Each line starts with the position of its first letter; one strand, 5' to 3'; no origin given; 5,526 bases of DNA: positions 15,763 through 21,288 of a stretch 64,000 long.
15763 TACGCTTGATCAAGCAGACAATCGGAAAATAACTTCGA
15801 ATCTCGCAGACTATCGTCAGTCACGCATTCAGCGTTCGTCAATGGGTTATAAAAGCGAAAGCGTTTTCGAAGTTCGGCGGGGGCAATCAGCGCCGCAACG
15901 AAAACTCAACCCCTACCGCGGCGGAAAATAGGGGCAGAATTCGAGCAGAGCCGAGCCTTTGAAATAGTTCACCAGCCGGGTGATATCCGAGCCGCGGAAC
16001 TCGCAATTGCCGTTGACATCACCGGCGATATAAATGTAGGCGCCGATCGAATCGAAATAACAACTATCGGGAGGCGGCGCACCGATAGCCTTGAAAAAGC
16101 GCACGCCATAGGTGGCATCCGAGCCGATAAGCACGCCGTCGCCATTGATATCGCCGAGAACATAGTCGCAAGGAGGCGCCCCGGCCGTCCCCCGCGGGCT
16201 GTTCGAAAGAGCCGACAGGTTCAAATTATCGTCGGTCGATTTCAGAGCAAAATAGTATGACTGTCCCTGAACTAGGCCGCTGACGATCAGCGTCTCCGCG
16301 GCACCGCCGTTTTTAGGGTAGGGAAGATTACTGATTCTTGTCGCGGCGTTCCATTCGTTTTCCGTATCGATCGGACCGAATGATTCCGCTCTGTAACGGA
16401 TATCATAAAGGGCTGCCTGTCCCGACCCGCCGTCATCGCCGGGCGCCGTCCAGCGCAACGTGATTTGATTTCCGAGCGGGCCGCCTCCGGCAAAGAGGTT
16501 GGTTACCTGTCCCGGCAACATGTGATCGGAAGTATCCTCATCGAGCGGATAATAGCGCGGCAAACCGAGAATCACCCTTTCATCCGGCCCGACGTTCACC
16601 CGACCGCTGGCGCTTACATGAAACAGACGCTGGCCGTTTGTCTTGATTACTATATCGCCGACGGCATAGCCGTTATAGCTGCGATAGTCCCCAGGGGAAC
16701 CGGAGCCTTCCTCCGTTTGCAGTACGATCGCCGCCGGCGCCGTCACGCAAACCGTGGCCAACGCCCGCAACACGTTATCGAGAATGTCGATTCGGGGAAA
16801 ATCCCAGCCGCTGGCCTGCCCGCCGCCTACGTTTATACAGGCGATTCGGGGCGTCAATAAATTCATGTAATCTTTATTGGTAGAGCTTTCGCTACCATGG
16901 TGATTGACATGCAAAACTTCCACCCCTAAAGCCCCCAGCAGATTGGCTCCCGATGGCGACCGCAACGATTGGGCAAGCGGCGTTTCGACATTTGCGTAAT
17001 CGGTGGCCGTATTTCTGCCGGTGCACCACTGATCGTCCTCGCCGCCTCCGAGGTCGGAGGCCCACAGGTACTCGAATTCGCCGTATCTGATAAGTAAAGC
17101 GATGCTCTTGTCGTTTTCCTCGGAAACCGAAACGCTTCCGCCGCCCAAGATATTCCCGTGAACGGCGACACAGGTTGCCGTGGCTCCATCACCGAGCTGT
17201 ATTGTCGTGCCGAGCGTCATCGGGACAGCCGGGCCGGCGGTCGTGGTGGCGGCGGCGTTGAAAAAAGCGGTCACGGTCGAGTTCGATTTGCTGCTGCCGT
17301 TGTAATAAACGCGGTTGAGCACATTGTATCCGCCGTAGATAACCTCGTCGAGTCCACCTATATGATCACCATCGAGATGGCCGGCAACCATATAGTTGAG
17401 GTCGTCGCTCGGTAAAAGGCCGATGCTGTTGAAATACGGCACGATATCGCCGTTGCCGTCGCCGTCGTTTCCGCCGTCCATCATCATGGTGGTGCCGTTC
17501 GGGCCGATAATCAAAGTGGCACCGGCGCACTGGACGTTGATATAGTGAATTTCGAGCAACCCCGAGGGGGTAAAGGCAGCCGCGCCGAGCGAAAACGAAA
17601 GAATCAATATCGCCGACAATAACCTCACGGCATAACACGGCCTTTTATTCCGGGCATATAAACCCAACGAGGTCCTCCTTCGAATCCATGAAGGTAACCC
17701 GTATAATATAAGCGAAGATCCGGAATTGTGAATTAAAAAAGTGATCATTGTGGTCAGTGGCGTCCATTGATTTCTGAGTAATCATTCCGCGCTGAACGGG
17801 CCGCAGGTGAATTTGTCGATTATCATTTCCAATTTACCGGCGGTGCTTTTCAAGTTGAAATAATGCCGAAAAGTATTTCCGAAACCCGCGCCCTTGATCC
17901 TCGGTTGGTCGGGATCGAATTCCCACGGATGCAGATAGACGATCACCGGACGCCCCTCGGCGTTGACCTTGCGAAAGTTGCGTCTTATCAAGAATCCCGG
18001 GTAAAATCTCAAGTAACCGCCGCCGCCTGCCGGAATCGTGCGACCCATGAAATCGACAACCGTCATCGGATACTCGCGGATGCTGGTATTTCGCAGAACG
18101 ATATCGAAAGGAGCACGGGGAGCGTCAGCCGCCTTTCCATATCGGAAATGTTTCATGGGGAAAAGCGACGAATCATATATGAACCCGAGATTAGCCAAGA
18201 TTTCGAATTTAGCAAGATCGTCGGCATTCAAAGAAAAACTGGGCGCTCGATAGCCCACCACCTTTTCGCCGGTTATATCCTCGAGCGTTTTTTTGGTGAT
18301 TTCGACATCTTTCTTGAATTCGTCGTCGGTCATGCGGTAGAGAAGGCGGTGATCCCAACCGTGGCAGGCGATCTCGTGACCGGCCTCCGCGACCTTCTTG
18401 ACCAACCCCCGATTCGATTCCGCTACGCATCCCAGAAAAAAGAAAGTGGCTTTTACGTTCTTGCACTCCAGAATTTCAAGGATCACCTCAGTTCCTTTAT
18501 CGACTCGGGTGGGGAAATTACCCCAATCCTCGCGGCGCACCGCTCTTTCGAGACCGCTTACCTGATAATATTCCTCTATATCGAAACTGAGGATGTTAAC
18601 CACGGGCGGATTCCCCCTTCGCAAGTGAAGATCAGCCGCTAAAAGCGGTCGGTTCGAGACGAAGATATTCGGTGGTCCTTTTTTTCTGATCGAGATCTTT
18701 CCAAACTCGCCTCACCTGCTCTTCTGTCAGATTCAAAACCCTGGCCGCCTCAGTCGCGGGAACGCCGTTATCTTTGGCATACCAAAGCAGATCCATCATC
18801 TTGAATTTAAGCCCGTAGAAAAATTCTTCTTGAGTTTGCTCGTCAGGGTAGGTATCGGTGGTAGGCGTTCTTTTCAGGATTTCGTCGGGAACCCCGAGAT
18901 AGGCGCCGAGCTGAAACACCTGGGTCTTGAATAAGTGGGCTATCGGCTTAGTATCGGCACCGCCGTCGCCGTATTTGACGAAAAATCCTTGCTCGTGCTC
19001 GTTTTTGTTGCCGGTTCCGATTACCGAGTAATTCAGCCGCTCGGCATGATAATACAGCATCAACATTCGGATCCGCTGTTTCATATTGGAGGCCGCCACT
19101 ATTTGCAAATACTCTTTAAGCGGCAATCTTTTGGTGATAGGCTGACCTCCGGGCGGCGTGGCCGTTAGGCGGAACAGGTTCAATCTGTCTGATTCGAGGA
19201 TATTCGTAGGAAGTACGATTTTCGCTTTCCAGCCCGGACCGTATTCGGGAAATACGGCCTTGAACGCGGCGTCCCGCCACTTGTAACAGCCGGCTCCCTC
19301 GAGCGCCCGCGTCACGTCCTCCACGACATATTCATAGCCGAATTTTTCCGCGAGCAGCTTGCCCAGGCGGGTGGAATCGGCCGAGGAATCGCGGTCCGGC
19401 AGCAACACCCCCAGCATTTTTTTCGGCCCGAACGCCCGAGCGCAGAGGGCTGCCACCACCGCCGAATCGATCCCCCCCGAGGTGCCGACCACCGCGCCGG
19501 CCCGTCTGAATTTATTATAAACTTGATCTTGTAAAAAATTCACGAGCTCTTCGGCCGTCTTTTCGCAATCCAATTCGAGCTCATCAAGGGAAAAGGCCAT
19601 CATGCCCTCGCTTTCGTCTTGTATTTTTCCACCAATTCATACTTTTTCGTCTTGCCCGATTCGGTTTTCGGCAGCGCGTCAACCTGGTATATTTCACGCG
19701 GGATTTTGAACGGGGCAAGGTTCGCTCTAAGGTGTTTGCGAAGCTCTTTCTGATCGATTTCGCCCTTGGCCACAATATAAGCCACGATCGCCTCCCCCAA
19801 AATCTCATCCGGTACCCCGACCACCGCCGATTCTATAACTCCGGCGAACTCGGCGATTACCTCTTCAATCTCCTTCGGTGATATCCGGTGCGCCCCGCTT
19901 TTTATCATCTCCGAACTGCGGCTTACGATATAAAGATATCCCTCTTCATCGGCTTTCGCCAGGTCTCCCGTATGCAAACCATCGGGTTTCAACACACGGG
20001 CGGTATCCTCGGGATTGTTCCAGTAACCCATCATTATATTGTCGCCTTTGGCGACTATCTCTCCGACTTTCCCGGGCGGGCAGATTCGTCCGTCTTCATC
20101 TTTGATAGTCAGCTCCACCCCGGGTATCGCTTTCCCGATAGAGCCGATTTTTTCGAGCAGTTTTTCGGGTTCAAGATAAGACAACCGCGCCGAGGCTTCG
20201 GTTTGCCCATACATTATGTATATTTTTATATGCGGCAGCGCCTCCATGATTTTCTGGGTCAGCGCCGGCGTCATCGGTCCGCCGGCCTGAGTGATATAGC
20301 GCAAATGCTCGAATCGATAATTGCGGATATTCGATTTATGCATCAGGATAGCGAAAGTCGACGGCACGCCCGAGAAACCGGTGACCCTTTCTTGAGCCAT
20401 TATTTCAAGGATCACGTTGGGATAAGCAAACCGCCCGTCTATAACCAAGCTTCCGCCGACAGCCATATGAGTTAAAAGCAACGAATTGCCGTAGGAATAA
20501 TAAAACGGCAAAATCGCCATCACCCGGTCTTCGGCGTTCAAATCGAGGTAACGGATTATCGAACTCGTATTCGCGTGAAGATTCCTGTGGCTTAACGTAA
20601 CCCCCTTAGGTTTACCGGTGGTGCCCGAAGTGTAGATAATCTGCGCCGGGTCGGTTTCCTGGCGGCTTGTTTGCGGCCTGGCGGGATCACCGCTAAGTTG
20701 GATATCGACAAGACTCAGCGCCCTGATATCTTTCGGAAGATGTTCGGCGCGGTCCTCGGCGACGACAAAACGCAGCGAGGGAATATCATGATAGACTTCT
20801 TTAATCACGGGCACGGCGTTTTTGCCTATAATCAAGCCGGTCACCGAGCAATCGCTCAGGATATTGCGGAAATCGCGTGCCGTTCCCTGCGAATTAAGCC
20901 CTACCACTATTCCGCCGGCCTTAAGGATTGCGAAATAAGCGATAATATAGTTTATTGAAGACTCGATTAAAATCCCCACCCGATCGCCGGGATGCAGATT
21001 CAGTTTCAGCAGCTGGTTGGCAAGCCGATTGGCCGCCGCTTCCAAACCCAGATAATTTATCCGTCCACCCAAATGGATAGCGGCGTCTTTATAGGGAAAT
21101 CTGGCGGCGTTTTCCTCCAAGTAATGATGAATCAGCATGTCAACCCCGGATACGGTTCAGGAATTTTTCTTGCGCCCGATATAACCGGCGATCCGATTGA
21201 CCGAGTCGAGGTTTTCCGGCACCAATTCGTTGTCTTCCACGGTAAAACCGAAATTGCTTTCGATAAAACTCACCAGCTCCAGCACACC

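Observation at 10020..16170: Cys-bearing dockerin-like C-terminal module shared by unrelated secreted cargo proteins: a candidate lineage-specific sorting or anchoring tag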

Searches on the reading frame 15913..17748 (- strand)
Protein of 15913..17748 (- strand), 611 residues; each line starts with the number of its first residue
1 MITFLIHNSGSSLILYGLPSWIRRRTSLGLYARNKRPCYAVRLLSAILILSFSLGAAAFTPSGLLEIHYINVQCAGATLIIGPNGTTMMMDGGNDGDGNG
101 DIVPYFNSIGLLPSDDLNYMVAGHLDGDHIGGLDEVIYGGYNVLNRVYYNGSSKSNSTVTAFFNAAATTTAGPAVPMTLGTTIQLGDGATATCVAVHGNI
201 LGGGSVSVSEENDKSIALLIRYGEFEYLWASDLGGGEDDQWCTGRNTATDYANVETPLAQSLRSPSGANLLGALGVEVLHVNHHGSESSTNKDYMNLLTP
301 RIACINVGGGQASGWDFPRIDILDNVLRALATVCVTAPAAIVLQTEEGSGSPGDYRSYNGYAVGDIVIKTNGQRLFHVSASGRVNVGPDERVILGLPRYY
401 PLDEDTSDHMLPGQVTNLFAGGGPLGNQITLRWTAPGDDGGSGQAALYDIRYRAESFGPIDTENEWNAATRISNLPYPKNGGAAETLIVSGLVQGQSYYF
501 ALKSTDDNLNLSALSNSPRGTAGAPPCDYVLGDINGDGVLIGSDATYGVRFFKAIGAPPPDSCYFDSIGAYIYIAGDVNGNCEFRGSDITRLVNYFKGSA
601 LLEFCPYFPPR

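Call 3: search_protein_families(library=pfam, proteins=[window:15913-17748:-], max_evalue=0.1)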
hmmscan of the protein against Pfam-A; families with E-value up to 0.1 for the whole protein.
window:15913-17748:- (611 aa): 2 families
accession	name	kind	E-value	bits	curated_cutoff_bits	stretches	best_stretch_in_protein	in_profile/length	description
PF00041.27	fn3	-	0.0026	18.4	25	1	427-504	14-68/84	Fibronectin type III domain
PF12706.13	Lactamase_B_2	-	0.0063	16.6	27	1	116-239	30-149/200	Beta-lactamase superfamily domain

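Call 4: search_protein_families(library=ncbifam, proteins=[window:15913-17748:-], max_evalue=0.1)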
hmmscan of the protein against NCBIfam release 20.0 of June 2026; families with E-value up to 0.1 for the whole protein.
window:15913-17748:- (611 aa): 4 families
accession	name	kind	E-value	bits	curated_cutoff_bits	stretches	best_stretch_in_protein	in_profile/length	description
TIGR00361.1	ComEC_Rec2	equivalog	9.6e-09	33.9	190.05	2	269-333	594-656/663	DNA internalization-related competence protein ComEC/Rec2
NF049846.1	blaAHM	exception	4.6e-07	29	590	1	86-233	83-215/304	AHM family subclass B3-like metallo-beta-lactamase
TIGR00868.1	hCaCC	subfamily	0.0003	18.7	900.85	1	405-516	749-860/863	calcium-activated chloride channel protein 1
NF041809.1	Avs1a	equivalog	0.0019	17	420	0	76-133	7-63/387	AVAST type 1 anti-phage system MBL fold metallo-hydrolase Avs1a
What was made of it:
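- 15913..17748 (-): Carrier 3. An MBL-fold (ComEC-like) hydrolase plus an Fn3-like domain, ending in the module. The true start is probably downstream of the listed ATG, just before the hydrophobic segment. Weak MBL, ComEC and fn3 hits (calls 3, 4).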

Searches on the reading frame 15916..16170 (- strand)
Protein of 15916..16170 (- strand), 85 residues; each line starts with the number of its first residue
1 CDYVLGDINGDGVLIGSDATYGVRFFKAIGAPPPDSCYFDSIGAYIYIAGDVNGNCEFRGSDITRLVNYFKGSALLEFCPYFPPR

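Call 5: search_protein_families(library=pfam, proteins=[window:15916-16170:-], max_evalue=10)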
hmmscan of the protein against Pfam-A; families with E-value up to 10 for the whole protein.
seq(85 aa): 4 families
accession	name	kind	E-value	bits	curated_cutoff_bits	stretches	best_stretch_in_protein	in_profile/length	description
PF00404.24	Dockerin_1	-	0.0013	19.3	22.9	2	49-71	1-23/57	Dockerin type I domain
PF17858.6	Defensin_int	-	0.081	13.4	25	1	51-67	11-27/42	Platypus intermediate defensin-like peptide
PF18217.7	Zap1_zf2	-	0.085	13.3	25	1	55-68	5-18/24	Zap1 zinc finger 2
PF15560.11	Imm12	-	0.1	13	25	1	40-79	47-85/138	Immunity protein 12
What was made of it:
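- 15916..16170 (-): Module copy 3 (85 aa, ends PPR). Ca loop 1 is 16152-16117 and Ca loop 2 is 16020-15985. Dockerin_1 scores 19.3 bits (call 5).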

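Call 6: search_protein_families(library=ncbifam, proteins=[window:15916-16170:-], max_evalue=10)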
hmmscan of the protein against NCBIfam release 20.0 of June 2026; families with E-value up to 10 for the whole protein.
seq(85 aa): 0 families

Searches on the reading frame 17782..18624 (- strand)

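Call 19: search_protein_families(library=pfam, proteins=[window:17782-18624:-], max_evalue=0.001)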
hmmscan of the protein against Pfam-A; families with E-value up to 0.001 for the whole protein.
window:17782-18624:- (280 aa): 2 families
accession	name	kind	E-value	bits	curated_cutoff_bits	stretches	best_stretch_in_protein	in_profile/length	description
PF11959.13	DUF3473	-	2.2e-40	138.1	29.6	1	152-274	1-122/130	Domain of unknown function (DUF3473)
PF01522.26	Polysacc_deac_1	-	1.9e-21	76.8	23.1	1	43-135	19-111/124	Polysaccharide deacetylase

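Call 20: search_protein_families(library=ncbifam, proteins=[window:17782-18624:-], max_evalue=0.00001)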
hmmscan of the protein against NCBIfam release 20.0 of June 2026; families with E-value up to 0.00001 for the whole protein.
window:17782-18624:- (280 aa): 10 families
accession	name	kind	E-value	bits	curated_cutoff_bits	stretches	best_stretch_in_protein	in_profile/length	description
TIGR03006.1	pepcterm_polyde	equivalog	1.2e-94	316.4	276.2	1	10-275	1-265/272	XrtA system polysaccharide deacetylase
TIGR02764.1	spore_ybaN_pdaB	equivalog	1e-17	64.5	237.4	1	42-137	18-113/191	polysaccharide deacetylase family sporulation protein PdaB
TIGR02884.1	spore_pdaA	equivalog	9e-14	51.7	298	1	45-129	52-136/224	delta-lactam-biosynthetic de-N-acetylase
TIGR02873.1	spore_ylxY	hypoth_equivalog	3.1e-13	49.6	391.5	1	46-134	101-189/268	probable sporulation protein, polysaccharide deacetylase family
NF045821.1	PgAcgDacpgdA1_Bac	equivalog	3.6e-13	49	400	1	45-136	103-194/282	peptidoglycan-N-acetylglucosamine deacetylase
TIGR04243.1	nodulat_NodB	equivalog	4e-13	49.3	240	1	45-128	17-101/197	chitooligosaccharide deacetylase NodB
NF045820.1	PgAcgDacpgdA_Strep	equivalog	3.8e-12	45.7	800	1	44-136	282-373/463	peptidoglycan-N-acetylglucosamine deacetylase PgdA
NF045822.1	PgAcgDacpgdA2_Bac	equivalog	4.7e-08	32.7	400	1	42-147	81-186/274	peptidoglycan-N-acetylglucosamine deacetylase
TIGR03212.1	uraD_N-term-dom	equivalog_domain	1.1e-06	27.9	424.6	1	48-155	82-185/297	allantoinase PuuE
NF011923.2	PRK15394.1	equivalog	1.5e-06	27.7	382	0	68-130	86-152/294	4-deoxy-4-formamido-L-arabinose-phosphoundecaprenol deformylase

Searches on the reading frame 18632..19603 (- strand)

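Call 19: search_protein_families(library=pfam, proteins=[window:18632-19603:-], max_evalue=0.001)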
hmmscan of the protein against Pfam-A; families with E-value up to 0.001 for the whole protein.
window:18632-19603:- (323 aa): 1 family
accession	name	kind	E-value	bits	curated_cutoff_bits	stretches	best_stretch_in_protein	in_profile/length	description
PF02540.23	NAD_synthase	-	2.3e-52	178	21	2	167-304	97-232/242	NAD synthase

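Call 20: search_protein_families(library=ncbifam, proteins=[window:18632-19603:-], max_evalue=0.00001)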
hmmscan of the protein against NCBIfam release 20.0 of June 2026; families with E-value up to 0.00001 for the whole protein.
window:18632-19603:- (323 aa): 7 families
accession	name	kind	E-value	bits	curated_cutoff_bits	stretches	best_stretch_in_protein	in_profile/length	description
NF002048.0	PRK00876.1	subfamily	6.3e-138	459.1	313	1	3-320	6-322/330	NAD(+) synthase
NF010587.0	PRK13980.1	equivalog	3.1e-56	190.5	255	2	168-306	110-247/267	NAD+ synthase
TIGR00552.1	nadE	equivalog_domain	1.1e-50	172.3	63.65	2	134-287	72-222/251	NAD(+) synthase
NF001979.1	PRK00768.1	equivalog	5.9e-28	98.1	250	1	170-291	131-251/266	NAD(+) synthase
NF010588.0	PRK13981.1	equivalog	6e-24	84.3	479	2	19-99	271-350/546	NAD+ synthase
NF000848.1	PRK00074.1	equivalog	1.6e-08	33.6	400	0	16-67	195-246/512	glutamine-hydrolyzing GMP synthase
TIGR00884.1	guaA_Cterm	equivalog_domain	3.4e-08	33.1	338.75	0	26-68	8-49/310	glutamine-hydrolyzing GMP synthase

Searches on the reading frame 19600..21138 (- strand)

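Call 19: search_protein_families(library=pfam, proteins=[window:19600-21138:-], max_evalue=0.001)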
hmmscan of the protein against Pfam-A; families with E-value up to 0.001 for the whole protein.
window:19600-21138:- (512 aa): 2 families
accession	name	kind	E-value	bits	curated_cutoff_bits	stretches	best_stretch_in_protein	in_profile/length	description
PF00501.34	AMP-binding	-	1.2e-84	284.8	29.9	1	7-373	1-384/384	AMP-binding enzyme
PF13193.12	AMP-binding_C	-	6.9e-22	78.6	24.5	1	423-496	1-76/76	AMP-binding enzyme C-terminal domain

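Call 20: search_protein_families(library=ncbifam, proteins=[window:19600-21138:-], max_evalue=0.00001)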
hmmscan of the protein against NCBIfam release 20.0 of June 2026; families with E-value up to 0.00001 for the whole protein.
window:19600-21138:- (512 aa): 107 families (the best 25 are shown)
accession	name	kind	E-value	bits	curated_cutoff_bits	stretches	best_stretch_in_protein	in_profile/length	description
NF004837.0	PRK06187.1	subfamily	1.3e-127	426.3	476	1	2-510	9-526/531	long-chain-fatty-acid--CoA ligase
TIGR03098.1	ligase_PEP_1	hypoth_equivalog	5.3e-119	398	592.35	1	2-500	1-512/517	acyl-CoA ligase (AMP-forming), exosortase A system-associated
NF006182.0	PRK08316.1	subfamily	2.8e-107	359.4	663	1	3-509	13-520/523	fatty acyl-CoA synthetase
NF009233.0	PRK12583.1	subfamily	6.7e-96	321.9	832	1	3-504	20-548/558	fatty acid CoA ligase family protein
NF005702.0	PRK07514.1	subfamily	1.3e-87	294.3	558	1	22-508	25-502/506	malonyl-CoA synthase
NF005307.0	PRK06839.1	equivalog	2.3e-87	293.7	748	1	3-507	4-494/496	o-succinylbenzoate--CoA ligase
NF002966.0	PRK03640.1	equivalog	5.3e-86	289.1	556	1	4-507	5-481/483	o-succinylbenzoate--CoA ligase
NF005801.1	PRK07656.1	equivalog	7.5e-83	278.8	657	1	6-502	6-499/500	FadD3 family acyl-CoA ligase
NF004114.0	PRK05605.1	equivalog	8.3e-82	275.3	766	2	154-507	213-570/575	long-chain-fatty-acid--CoA ligase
NF052269.1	Staph_lig_FadD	equivalog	2.2e-80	270.4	650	1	28-510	29-497/499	long-chain-fatty-acid--CoA ligase FadD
NF005857.1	PRK07786.1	exception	3.1e-80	270.1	733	1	7-506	15-512/513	fatty-acid--CoA ligase FadD5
NF006181.0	PRK08314.1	subfamily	1.9e-79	267.4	705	1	3-509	26-557/563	long-chain-fatty-acid--CoA ligase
NF004511.1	PRK05852.1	equivalog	4.2e-77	259.9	650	1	5-506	3-504/505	FadD7 family fatty acid--CoA ligase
TIGR01923.1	menE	equivalog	2.3e-76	257.4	330.15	1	31-499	4-439/442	o-succinylbenzoate--CoA ligase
NF005220.0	PRK06710.1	equivalog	2.4e-76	257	1116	2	160-510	204-557/563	long-chain-fatty-acid--CoA ligase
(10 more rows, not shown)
